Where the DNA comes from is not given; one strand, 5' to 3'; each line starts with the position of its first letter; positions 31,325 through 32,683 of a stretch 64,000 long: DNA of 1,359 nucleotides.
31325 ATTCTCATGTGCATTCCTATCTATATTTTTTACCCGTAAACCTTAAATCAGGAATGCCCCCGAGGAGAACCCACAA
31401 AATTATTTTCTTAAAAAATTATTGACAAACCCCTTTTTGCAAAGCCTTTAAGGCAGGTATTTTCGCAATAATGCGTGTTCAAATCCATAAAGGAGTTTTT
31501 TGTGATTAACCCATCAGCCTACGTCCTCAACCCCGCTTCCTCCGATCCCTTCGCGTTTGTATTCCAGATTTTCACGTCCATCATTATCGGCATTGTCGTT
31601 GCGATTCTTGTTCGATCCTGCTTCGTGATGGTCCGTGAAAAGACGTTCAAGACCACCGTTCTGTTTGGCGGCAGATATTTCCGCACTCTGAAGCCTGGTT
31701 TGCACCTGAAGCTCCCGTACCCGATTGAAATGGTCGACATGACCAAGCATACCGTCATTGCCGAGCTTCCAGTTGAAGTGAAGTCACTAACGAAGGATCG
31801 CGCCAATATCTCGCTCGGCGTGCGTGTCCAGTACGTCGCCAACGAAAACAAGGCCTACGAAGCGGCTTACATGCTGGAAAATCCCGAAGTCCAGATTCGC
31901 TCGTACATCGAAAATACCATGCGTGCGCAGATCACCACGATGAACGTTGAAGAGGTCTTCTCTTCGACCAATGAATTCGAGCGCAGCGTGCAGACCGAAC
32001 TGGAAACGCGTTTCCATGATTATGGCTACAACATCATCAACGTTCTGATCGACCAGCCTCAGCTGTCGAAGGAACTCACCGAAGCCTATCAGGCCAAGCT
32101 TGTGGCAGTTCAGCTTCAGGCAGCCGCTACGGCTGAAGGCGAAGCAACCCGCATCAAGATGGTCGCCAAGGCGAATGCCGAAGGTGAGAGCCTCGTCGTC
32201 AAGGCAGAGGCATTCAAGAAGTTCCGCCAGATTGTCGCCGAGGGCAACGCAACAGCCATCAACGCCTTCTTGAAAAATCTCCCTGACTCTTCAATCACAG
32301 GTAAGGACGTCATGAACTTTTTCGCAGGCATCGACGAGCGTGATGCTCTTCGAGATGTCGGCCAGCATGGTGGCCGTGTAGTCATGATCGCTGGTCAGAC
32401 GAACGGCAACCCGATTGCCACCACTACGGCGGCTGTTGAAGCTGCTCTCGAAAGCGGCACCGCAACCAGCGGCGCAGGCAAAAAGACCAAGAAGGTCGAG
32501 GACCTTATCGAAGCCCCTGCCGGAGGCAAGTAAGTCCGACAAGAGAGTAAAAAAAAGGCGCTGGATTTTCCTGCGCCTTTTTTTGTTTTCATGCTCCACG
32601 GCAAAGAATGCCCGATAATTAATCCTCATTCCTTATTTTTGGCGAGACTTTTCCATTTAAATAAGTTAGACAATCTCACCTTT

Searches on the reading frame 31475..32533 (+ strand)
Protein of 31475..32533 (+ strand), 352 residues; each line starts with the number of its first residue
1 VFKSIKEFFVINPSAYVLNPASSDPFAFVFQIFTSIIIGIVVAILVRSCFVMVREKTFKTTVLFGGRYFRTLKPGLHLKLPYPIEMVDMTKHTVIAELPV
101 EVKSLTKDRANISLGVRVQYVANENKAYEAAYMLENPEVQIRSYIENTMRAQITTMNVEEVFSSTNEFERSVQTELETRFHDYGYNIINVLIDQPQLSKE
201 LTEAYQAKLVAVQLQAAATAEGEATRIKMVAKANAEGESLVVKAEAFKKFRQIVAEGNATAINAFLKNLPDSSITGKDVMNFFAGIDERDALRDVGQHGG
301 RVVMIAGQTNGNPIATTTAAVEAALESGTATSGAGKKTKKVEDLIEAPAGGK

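Call 91: search_protein_families(library=pfam, proteins=[window:31475-32533:+], max_evalue=0.001)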
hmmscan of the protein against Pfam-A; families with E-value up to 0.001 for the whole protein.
window:31475-32533:+ (352 aa): 1 family
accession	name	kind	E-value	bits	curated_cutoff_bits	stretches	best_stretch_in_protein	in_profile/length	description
PF01145.31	Band_7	-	5.3e-23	82.4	23.6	1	65-224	14-176/176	SPFH domain / Band 7 family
